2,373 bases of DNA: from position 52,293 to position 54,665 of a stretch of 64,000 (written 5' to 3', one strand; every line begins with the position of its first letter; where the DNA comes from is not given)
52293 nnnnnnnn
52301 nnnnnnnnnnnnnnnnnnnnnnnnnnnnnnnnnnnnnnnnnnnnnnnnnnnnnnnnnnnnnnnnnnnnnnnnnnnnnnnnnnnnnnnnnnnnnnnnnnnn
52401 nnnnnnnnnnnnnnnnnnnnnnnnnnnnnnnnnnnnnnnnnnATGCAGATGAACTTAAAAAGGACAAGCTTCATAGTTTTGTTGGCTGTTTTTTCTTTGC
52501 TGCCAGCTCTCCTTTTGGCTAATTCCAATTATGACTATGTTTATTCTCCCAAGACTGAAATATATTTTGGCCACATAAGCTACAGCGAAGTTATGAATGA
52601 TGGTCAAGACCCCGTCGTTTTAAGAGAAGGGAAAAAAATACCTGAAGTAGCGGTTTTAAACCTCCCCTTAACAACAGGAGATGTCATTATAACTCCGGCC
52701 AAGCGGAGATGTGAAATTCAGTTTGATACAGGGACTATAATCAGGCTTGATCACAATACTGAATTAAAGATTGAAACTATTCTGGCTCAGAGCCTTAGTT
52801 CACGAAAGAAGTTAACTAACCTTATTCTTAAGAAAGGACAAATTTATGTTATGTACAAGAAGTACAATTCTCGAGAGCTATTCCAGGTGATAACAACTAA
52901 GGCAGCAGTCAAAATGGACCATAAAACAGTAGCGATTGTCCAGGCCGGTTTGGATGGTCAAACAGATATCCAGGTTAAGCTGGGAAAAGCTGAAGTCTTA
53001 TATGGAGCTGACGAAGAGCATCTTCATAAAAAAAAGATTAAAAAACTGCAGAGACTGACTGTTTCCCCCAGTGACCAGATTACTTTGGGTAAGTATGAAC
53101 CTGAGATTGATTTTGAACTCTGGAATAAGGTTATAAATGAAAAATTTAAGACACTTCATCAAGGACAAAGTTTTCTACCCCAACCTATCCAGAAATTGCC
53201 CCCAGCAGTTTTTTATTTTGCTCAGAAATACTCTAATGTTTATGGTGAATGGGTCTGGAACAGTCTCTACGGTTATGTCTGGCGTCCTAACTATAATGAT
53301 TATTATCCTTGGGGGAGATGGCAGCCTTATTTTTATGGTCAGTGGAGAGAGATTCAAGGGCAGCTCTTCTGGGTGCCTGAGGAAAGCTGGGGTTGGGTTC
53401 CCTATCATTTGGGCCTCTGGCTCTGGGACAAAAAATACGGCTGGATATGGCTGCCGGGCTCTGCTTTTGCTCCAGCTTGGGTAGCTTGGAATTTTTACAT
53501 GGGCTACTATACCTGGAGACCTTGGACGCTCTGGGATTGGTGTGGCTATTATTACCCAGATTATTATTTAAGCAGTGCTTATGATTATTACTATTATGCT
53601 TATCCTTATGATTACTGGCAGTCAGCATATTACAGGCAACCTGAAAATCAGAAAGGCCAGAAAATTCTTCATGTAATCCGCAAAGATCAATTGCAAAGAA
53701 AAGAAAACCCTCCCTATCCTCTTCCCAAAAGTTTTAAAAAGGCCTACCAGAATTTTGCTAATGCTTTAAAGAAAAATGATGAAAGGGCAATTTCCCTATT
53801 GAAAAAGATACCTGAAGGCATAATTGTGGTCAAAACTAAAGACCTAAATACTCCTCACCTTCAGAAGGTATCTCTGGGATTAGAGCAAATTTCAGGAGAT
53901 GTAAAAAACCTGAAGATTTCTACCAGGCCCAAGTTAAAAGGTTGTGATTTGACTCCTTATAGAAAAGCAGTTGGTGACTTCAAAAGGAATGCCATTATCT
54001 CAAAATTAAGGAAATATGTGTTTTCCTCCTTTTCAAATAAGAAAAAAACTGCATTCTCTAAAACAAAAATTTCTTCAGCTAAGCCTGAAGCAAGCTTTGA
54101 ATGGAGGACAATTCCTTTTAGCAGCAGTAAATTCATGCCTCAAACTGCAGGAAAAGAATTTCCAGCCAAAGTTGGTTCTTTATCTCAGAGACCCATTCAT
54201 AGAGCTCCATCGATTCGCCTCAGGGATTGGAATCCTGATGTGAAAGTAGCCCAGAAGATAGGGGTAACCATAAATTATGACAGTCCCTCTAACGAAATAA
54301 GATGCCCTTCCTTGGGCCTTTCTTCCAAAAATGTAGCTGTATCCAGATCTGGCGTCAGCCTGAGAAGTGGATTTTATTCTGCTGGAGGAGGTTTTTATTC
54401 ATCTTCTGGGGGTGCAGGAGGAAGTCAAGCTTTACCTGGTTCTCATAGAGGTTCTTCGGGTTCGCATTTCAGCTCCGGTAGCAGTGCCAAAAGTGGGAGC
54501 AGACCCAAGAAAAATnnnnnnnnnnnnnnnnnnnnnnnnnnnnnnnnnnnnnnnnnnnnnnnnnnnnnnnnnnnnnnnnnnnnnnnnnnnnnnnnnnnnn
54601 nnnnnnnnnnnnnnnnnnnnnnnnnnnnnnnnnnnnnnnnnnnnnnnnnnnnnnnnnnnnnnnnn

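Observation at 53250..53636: Extraordinary Trp/Tyr-rich segment (about 130 aa, more than one-third aromatic) in a secreted FecR-like protein, followed by a Ser/Gly-rich tail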

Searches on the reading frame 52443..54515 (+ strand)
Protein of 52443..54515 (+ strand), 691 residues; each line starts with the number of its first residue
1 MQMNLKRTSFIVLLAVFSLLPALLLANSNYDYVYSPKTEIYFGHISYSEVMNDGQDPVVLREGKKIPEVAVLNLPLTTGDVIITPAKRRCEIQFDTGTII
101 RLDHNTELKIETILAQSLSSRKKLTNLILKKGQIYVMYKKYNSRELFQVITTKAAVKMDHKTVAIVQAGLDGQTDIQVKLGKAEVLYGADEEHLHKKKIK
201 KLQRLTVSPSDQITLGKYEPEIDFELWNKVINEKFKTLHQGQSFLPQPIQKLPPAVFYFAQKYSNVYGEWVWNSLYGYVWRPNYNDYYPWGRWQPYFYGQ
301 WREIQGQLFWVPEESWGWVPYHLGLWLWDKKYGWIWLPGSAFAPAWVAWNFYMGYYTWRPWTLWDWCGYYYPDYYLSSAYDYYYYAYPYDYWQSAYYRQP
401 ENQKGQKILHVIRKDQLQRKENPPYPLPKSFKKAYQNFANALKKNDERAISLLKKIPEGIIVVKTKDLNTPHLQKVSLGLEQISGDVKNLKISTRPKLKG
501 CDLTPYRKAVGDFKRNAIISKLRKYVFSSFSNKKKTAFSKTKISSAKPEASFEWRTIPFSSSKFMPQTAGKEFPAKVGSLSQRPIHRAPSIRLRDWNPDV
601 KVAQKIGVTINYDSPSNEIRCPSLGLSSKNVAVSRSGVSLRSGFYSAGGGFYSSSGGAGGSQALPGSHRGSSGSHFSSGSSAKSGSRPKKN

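Call 3: search_protein_families(library=pfam, proteins=[window:52443-54515:+], max_evalue=1)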
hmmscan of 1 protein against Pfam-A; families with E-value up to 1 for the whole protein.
window:52443-54515:+ (691 aa): 3 families
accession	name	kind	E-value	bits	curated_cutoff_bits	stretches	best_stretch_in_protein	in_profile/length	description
PF20245.3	DUF6600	-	4.4e-16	59.3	27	1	265-361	5-98/102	Family of unknown function (DUF6600)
PF04773.18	FecR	-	7.2e-09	36.4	24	1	80-183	1-96/97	FecR protein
PF16878.10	SIX1_SD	-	0.74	10.7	27.4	0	125-161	39-75/113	Transcriptional regulator, SIX1, N-terminal SD domain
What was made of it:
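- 52680..52991 (+): FecR domain (Pfam match residues 80-183; the beta-sandwich spans roughly residues 40-217). PF04773, E 7.2e-9, 36.4 bits against a cutoff of 24 (call 3).
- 53235..53525 (+): DUF6600 domain (residues 265-361), the folded part of the aromatic segment. Four beta-hairpins lie at 53244-53288, 53337-53378, 53412-53456 and 53481-53522. PF20245, E 4.4e-16, 59.3 bits against a cutoff of 27 (call 3).
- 53526..53669 (+): Tyr-rich low-complexity linker (residues 362-409), the unfolded part of the aromatic segment. It lies outside the Pfam match (call 3).
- On Pfam DUF6600 (PF20245): 59.3 bits, E 4.4e-16, residues 265-361, profile positions 5-98 of 102 (call 3).
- On Pfam FecR domain (PF04773): 36.4 bits, residues 80-183 (call 3).
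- Family membership: Pfam DUF6600 at 59.3 bits against a cutoff of 27, and FecR at 36.4 against 24 (call 3). The Pfam match is significant (call 3).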

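Call 4: search_protein_families(library=ncbifam, proteins=[window:52443-54515:+], max_evalue=1)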
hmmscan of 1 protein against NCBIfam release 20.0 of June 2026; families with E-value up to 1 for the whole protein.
window:52443-54515:+ (691 aa): 3 families
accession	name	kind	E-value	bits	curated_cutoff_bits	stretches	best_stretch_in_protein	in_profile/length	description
NF047849.1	Lsa33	exception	8.1e-07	28.5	420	1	77-185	58-164/310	surface adhesin Lsa33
NF033165.1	lipo_LipL45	exception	8e-06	25.1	350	1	68-181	59-169/391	lipoprotein LipL45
NF047630.1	SulOxRed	equivalog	0.11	11.5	400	1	190-245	85-142/308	sulfur oxygenase/reductase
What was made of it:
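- On LipL45 / Lsa33 (NCBIfam NF033165 / NF047849): 25.1 and 28.5 bits, covering the FecR region only (call 4).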

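Call 7: find_homologous_proteins(query=window:52443-54515:+, max_evalue=0.001)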
Query window:52443-54515:+ (691 aa): 862 proteins with E <= 0.001 among 8000 candidates; the best 120 are listed.
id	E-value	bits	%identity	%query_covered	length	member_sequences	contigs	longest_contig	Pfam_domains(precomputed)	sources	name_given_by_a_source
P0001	0.0e+0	1614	100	100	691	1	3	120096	PF04773.19,PF20245.4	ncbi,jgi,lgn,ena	-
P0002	0.0e+0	1290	82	93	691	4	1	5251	PF04773.19,PF20245.4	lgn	-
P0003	3.6e-253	860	58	92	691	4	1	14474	PF04773.19,PF20245.4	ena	-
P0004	1.4e-249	848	56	93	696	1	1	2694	PF04773.19,PF20245.4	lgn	-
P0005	4.6e-238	810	56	90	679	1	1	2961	PF04773.19,PF20245.4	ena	-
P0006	6.2e-237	807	55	93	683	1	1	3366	PF04773.19,PF20245.4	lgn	-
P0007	1.8e-234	798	55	93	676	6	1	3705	PF04773.19,PF20245.4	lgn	-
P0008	8.7e-233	793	54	88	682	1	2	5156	PF04773.19,PF20245.4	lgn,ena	-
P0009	7.0e-228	777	53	90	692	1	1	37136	PF04773.19,PF20245.4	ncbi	-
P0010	9.5e-228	776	52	93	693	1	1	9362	PF04773.19,PF20245.4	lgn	-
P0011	1.1e-227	776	53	92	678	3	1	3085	PF04773.19,PF20245.4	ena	-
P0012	6.0e-222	757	51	91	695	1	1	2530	PF04773.19,PF20245.4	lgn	-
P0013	6.8e-221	754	54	91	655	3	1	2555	PF04773.19,PF20245.4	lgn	-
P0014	6.1e-220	750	52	92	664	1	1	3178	PF04773.19,PF20245.4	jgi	-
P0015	2.1e-217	742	52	88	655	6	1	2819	PF04773.19,PF20245.4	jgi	jgi:hypothetical protein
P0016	3.6e-217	741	52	92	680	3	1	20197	PF04773.19,PF20245.4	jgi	-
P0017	9.9e-217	740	52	90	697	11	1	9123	PF04773.19,PF20245.4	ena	-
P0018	4.9e-216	737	50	92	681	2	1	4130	PF04773.19,PF20245.4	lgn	-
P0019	5.2e-216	737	51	92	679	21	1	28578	PF04773.19,PF20245.4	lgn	-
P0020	3.9e-215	734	51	92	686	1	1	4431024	PF04773.19,PF20245.4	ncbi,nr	ncbi:MAG: FecR domain-containing protein [Candidatus Aminicenantes bacterium]|nr:MAG: FecR domain-co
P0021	3.2e-214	731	51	92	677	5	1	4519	PF04773.19,PF20245.4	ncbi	-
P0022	1.0e-213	730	49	93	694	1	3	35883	PF04773.19,PF20245.4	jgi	jgi:hypothetical protein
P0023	1.2e-213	730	50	92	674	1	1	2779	PF04773.19,PF20245.4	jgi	-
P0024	1.9e-213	729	49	93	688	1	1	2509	PF04773.19,PF20245.4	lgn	-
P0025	2.2e-213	729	50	92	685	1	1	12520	PF04773.19,PF20245.4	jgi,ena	-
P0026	9.6e-213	727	52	92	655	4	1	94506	PF04773.19,PF20245.4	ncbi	-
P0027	5.6e-212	724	50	91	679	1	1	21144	PF04773.19,PF20245.4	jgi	-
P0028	7.2e-206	704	50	91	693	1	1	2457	PF04773.19,PF20245.4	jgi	-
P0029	1.8e-205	703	49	92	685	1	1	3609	PF04773.19,PF20245.4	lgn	-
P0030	9.5e-205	700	53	91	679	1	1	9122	PF04773.19,PF20245.4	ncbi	-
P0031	4.5e-204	698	51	91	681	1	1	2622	PF04773.19,PF20245.4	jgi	jgi:hypothetical protein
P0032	1.2e-203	696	50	89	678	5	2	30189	PF04773.19,PF20245.4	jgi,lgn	jgi:hypothetical protein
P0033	1.4e-203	696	49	91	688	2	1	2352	PF04773.19,PF20245.4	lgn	-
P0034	3.5e-203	695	48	92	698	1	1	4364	PF04773.19,PF20245.4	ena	-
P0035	8.9e-203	694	51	91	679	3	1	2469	PF04773.19,PF20245.4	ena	-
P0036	1.8e-202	693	51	99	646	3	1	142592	PF04773.19,PF20245.4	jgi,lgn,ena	-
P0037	2.6e-202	692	48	91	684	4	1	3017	PF04773.19,PF20245.4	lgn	-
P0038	2.8e-202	692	51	90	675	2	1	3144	PF04773.19,PF20245.4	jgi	jgi:hypothetical protein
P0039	8.3e-201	687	48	93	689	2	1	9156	PF04773.19,PF20245.4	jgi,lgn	jgi:hypothetical protein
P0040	1.7e-200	686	51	88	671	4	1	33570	PF04773.19,PF20245.4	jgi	jgi:hypothetical protein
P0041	5.8e-200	684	51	91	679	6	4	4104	PF04773.19,PF20245.4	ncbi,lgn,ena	-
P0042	1.2e-199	683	51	90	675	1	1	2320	PF04773.19,PF20245.4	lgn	-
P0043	2.1e-199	683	47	94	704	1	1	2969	PF04773.19,PF20245.4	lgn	-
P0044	4.3e-199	681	48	91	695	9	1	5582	PF04773.19,PF20245.4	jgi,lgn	jgi:virulence-associated protein VagC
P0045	4.3e-199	681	47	92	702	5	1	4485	PF04773.19,PF20245.4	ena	-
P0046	4.5e-199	681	50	91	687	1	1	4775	PF04773.19,PF20245.4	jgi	jgi:hypothetical protein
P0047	6.1e-199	681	51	88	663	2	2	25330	PF04773.19,PF20245.4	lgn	-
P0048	7.3e-199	681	48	91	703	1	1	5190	PF04773.19,PF20245.4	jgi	jgi:hypothetical protein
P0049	1.3e-198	680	49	94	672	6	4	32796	PF04773.19,PF20245.4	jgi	-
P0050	1.7e-198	679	49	91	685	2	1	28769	PF04773.19,PF20245.4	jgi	jgi:hypothetical protein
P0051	2.3e-197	676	47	92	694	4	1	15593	PF04773.19,PF20245.4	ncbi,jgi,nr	ncbi:MAG: FecR family protein [Candidatus Aminicenantes bacterium]|nr:FecR family protein [Candidatu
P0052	2.8e-197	675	49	90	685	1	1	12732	PF04773.19,PF20245.4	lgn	-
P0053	3.7e-197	675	48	92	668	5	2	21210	PF04773.19,PF20245.4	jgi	jgi:hypothetical protein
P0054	4.5e-197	675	48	92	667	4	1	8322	PF04773.19,PF20245.4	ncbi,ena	-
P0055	5.8e-197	674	48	93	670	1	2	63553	PF04773.19,PF20245.4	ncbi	-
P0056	2.8e-196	672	46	92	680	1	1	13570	PF04773.19,PF20245.4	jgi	jgi:hypothetical protein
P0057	8.7e-196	671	46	99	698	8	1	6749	PF04773.19,PF20245.4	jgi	-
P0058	1.4e-195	670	47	94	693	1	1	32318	PF04773.19,PF20245.4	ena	-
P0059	1.5e-195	670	48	92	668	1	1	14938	PF04773.19,PF20245.4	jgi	-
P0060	2.4e-195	669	46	98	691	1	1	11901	PF04773.19,PF20245.4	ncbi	-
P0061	7.6e-195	667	49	91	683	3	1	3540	PF04773.19,PF20245.4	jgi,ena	-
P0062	8.0e-195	667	49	91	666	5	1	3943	PF04773.19,PF20245.4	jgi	-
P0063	1.3e-193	663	48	91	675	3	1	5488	PF04773.19,PF20245.4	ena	-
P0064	1.9e-193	663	46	92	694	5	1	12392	PF04773.19,PF20245.4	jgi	-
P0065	2.2e-193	663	48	91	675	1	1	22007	PF04773.19,PF20245.4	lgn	-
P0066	2.4e-193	663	47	94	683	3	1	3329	PF04773.19,PF20245.4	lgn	-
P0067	7.9e-193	661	46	92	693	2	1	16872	PF04773.19,PF20245.4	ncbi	-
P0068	1.0e-192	660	47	93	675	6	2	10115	PF04773.19,PF20245.4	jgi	jgi:hypothetical protein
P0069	2.3e-192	659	46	93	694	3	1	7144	PF04773.19,PF20245.4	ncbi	-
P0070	2.4e-192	659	48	89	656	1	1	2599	PF04773.19,PF20245.4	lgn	-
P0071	2.4e-192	659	46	93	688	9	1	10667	PF04773.19,PF20245.4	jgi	-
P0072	2.5e-192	659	47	93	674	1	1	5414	PF04773.19,PF20245.4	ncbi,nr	ncbi:MAG: FecR domain-containing protein [Candidatus Aminicenantes bacterium]|nr:FecR domain-contain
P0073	2.6e-192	659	47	92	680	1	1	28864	PF04773.19,PF20245.4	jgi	jgi:hypothetical protein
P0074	2.8e-192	659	50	88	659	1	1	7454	PF04773.19,PF20245.4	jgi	jgi:hypothetical protein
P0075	2.9e-192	659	46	91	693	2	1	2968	PF04773.19,PF20245.4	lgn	-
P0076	3.3e-192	659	49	90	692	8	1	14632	PF04773.19,PF20245.4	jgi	-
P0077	3.7e-192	659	49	91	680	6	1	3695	PF04773.19,PF20245.4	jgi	-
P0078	5.4e-192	658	49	87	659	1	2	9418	PF04773.19,PF20245.4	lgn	-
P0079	8.8e-192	657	48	92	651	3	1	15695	PF04773.19,PF20245.4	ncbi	-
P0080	1.2e-191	657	47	91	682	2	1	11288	PF04773.19,PF20245.4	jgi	jgi:hypothetical protein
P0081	1.8e-191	656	48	91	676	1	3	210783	PF04773.19,PF20245.4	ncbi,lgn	-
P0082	1.9e-191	656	47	92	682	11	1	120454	PF04773.19,PF20245.4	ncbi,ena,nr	ncbi:MAG TPA: DUF6600 domain-containing protein [Candidatus Heimdallarchaeota archaeon]|nr:DUF6600 d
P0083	2.2e-191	656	47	93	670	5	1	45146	PF04773.19,PF20245.4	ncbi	-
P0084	4.1e-191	655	46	91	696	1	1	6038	PF04773.19,PF20245.4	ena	-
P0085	8.3e-191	654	48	94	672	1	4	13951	PF04773.19,PF20245.4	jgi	jgi:hypothetical protein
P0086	8.4e-191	654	49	91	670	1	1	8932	PF04773.19,PF20245.4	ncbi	-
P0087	2.1e-190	653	46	100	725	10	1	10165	PF04773.19,PF20245.4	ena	-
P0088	2.1e-190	653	47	91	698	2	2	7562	PF04773.19,PF20245.4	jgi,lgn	-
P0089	2.2e-190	653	46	92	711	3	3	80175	PF04773.19,PF20245.4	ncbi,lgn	-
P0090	2.3e-190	653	46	92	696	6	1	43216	PF04773.19,PF20245.4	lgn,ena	-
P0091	2.4e-190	653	49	88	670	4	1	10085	PF04773.19,PF20245.4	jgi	jgi:hypothetical protein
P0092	4.5e-190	652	46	92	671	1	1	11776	PF04773.19,PF20245.4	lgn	-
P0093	7.8e-190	651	48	90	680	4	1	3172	PF04773.19,PF20245.4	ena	-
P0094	9.1e-190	651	49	92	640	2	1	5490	PF04773.19,PF20245.4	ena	-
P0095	1.5e-188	647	45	92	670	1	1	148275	PF04773.19,PF20245.4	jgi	-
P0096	2.4e-188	646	48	91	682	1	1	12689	PF04773.19,PF20245.4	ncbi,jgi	-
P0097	4.2e-188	645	46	90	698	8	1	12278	PF04773.19,PF20245.4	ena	-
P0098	5.3e-188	645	46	93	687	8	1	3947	PF04773.19,PF20245.4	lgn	-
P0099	5.5e-188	645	46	92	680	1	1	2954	PF04773.19,PF20245.4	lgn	-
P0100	6.4e-188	645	45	95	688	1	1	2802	PF04773.19,PF20245.4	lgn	-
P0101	1.5e-187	643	47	92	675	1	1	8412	PF04773.19,PF20245.4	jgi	-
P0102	2.1e-187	643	65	60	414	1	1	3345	PF04773.19,PF20245.4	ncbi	ncbi:MAG: DUF6600 domain-containing protein, partial [Candidatus Aminicenantales bacterium]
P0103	2.9e-187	642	45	92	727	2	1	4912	PF04773.19,PF20245.4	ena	-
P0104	4.9e-187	642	47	89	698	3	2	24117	PF04773.19,PF20245.4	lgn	-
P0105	5.3e-187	642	46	92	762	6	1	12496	PF04773.19,PF20245.4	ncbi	-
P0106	5.6e-187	641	46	93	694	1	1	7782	PF04773.19,PF20245.4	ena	-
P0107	5.8e-187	641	47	91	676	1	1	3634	PF04773.19,PF20245.4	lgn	-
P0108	5.8e-187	641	47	93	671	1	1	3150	PF04773.19,PF20245.4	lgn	-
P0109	6.0e-187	641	46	91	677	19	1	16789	PF04773.19,PF20245.4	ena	-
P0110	7.6e-187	641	47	91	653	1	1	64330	PF04773.19,PF20245.4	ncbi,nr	ncbi:MAG: FecR family protein [Clostridiales bacterium]|nr:FecR family protein [Clostridiales bacter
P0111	7.6e-187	641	48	89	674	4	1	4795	PF04773.19,PF20245.4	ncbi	-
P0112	1.0e-186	641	47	93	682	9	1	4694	PF04773.19,PF20245.4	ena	-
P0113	1.1e-186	641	48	89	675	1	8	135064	PF04773.19,PF20245.4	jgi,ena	-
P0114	1.4e-186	640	48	91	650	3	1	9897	PF04773.19,PF20245.4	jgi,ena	jgi:hypothetical protein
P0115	6.2e-186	638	45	92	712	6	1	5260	PF04773.19,PF20245.4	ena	-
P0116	7.0e-186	638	44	90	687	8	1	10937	PF04773.19,PF20245.4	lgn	-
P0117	9.3e-186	637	46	91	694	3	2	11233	PF04773.19,PF20245.4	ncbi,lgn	-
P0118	2.6e-185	636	45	94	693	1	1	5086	PF04773.19,PF20245.4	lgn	-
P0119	2.7e-185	636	49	88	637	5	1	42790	PF04773.19,PF20245.4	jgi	jgi:hypothetical protein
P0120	9.5e-185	634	48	94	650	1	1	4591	PF04773.19,PF20245.4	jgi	jgi:hypothetical protein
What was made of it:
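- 52443..54518 (+): Gene for the 691-residue exported FecR/DUF6600 protein. It is monocistronic here, divergent from the FBPase gene and convergent with the M23 peptidase gene. An identical protein (P0001) and more than 860 homologs are found (call 7).
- Checked: Over 860 homologs keep this frame (call 7).
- An identical protein and more than 860 homologs are known (call 7).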

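Call 35: find_related_loci(query=A1, collection=genome_contigs, flank=4000)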
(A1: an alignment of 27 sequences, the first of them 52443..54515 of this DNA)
Query A1 (691 aa) in genome_contigs; peptide patterns used: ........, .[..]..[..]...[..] (x = any residue, [..] = any of these).
153 stretches matched a pattern; 129 encode a relative of the query (tblastn E <= 1e-3); the best 80 are kept; 80 distinct loci.
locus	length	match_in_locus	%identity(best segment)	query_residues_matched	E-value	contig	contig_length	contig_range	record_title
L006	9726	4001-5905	58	2-636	0e+0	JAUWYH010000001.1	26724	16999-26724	MAG: Candidatus Aminicenantes bacterium isolate CSMAG_2705 CSMAG_2705_k141_113918_length_26724_cov_9.9431, whole genome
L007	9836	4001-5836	53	26-645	0e+0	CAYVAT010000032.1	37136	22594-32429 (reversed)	MAG TPA_asm: uncultured Eubacteriales bacterium isolate binchicken_co178_256 genome assembly, contig: NODE_1720_length_3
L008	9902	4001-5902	51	5-642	0e+0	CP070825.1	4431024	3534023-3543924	MAG: Candidatus Aminicenantes bacterium isolate bin112 chromosome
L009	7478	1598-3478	50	2-636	0e+0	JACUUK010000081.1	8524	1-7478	MAG: Candidatus Aminicenantes bacterium isolate Kmv29 NODE_3988_length_8524_cov_14.477506, whole genome shotgun sequence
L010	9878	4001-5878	51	6-641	0e+0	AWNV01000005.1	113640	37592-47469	Candidatus Aminicenans sakinawicola JGI OTU-1 OP8COM1_contig_4_0.5, whole genome shotgun sequence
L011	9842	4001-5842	50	3-645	0e+0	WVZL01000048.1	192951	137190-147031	MAG: Candidatus Aminicenantes bacterium isolate CS4-C018 C_merged_R1_(paired)_contig_390, whole genome shotgun sequence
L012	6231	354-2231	51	6-641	0e+0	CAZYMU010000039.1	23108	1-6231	MAG TPA_asm: uncultured Eubacteriales bacterium isolate binchicken_co262_58 genome assembly, contig: NODE_2232_length_23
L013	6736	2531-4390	48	2-643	0e+0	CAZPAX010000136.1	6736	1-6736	MAG TPA_asm: uncultured Eubacteriales bacterium isolate binchicken_co124_359 genome assembly, contig: NODE_10203_length_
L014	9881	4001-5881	47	33-674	0e+0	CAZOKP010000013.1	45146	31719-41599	MAG TPA_asm: uncultured Eubacteriales bacterium isolate binchicken_co189_413 genome assembly, contig: NODE_511_length_45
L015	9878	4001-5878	48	2-645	0e+0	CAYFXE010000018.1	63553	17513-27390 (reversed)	MAG TPA_asm: uncultured Eubacteriales bacterium isolate ERP108616_co2_523 genome assembly, contig: NODE_414_length_63553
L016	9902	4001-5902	48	2-640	0e+0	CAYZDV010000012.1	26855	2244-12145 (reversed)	MAG TPA_asm: uncultured Eubacteriales bacterium isolate binchicken_co360_50 genome assembly, contig: NODE_109_length_268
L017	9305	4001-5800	49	11-631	0e+0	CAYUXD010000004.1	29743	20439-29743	MAG TPA_asm: uncultured Eubacteriales bacterium isolate binchicken_co34_557 genome assembly, contig: NODE_2279_length_29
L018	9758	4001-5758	47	9-632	0e+0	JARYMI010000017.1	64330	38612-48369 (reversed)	MAG: Clostridiales bacterium isolate A05DMB-I-28 NODE_17_length_64330_cov_10.386628, whole genome shotgun sequence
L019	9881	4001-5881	48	3-638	0e+0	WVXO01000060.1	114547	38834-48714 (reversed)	MAG: Candidatus Aminicenantes bacterium isolate CS1-C017 C_merged_R1_(paired)_contig_1522, whole genome shotgun sequence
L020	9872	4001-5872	47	23-649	0e+0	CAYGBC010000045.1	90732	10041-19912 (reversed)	MAG TPA_asm: uncultured Eubacteriales bacterium isolate ERP108616_co1_418 genome assembly, contig: k119_1166261, whole g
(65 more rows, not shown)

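Call 64: list_cluster_members(proteins=[P0001, P0179, P0226, P0240, P0265, P0255, P0196, P0211, P0243, P0251])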
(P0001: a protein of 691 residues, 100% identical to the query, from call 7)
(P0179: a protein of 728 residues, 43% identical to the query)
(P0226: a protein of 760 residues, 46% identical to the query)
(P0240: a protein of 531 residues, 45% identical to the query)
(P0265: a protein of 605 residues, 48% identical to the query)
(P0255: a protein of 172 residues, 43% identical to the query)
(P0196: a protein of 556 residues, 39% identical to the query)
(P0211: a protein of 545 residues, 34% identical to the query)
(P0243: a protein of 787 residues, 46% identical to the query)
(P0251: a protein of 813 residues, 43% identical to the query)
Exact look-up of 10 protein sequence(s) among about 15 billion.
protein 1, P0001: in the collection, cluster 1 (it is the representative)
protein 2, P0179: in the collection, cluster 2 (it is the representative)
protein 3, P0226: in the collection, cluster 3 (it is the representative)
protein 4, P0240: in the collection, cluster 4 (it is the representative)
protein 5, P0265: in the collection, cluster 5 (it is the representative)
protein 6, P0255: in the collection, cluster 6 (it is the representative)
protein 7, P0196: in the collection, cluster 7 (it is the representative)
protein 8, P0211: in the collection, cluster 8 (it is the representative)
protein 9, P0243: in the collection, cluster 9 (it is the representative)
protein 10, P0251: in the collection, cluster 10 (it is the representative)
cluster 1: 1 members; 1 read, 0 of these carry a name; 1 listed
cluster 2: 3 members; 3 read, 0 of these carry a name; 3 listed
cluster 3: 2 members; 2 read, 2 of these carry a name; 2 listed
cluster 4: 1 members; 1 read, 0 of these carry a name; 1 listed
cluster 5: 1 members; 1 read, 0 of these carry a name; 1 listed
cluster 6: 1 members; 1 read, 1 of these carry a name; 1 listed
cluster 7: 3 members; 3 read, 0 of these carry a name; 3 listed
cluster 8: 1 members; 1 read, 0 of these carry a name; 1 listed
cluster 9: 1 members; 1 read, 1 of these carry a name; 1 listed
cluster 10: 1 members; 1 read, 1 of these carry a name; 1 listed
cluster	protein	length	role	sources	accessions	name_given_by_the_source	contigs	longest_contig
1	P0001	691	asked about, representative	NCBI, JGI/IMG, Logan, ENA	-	-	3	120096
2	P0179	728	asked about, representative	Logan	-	-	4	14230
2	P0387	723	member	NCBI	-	-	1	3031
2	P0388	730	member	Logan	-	-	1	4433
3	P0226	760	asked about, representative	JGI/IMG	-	hypothetical protein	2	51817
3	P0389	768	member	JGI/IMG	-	uncharacterized membrane protein YgcG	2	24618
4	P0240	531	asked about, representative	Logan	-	-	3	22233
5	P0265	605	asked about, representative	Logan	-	-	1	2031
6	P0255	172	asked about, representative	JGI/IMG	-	hypothetical protein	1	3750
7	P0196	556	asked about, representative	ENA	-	-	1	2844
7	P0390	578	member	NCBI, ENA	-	-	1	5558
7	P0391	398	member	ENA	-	-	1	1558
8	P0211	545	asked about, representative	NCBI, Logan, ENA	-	-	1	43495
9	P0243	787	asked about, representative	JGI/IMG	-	hypothetical protein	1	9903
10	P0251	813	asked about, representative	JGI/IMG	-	hypothetical protein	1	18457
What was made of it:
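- Tried and rejected: None were useful (call 64).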
